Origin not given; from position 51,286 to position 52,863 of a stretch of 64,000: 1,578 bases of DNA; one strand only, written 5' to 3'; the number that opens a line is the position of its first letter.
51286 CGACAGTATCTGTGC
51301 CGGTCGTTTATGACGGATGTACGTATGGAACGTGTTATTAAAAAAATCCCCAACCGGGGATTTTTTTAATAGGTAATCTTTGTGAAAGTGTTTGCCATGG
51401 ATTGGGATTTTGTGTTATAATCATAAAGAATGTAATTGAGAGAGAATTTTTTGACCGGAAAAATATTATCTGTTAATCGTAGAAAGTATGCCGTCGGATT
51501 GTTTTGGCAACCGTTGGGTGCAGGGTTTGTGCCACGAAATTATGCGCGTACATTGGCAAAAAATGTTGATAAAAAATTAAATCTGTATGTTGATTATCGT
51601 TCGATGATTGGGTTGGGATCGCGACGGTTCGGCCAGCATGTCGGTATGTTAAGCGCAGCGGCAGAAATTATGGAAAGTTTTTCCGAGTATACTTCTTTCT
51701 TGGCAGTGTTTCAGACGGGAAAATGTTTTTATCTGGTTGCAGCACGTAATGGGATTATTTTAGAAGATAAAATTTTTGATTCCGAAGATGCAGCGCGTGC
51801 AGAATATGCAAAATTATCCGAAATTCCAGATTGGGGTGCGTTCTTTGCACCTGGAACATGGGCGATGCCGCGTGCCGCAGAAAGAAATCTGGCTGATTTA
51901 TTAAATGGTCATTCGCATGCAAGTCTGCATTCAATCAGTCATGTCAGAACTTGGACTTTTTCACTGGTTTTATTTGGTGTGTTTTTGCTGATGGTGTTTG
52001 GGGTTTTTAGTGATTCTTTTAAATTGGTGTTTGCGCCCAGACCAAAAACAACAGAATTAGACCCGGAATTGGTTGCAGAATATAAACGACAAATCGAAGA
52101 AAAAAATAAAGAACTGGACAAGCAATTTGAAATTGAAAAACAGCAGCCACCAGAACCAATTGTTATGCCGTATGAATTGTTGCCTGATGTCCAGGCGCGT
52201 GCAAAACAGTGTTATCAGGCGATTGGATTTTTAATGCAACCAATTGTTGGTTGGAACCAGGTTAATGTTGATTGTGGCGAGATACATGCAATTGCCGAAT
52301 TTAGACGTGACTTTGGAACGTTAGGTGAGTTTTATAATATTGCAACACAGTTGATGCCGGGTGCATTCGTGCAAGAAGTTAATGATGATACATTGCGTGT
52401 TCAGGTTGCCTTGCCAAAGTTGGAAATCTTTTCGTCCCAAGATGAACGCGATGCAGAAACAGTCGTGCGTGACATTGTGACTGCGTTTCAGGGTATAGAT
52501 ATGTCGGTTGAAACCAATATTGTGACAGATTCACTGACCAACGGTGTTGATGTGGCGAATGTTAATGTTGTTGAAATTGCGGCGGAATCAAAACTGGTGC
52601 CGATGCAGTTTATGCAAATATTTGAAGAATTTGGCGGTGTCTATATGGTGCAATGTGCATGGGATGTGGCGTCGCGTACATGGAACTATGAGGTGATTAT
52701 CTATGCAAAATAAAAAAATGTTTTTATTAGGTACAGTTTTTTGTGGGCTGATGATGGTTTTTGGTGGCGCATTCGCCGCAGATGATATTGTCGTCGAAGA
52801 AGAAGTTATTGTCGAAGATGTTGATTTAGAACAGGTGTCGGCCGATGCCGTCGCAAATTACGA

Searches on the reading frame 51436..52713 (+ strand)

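Call 23: search_protein_families(library=pfam, proteins=[window:51436-52713:+], max_evalue=0.001)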
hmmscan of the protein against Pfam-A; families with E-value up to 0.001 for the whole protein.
window:51436-52713:+ (425 aa): 1 family
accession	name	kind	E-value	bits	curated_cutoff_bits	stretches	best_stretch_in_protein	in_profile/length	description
PF06864.17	PAP_PilO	-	1.1e-07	31.5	26.7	1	20-359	3-342/419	Pilin accessory protein (PilO)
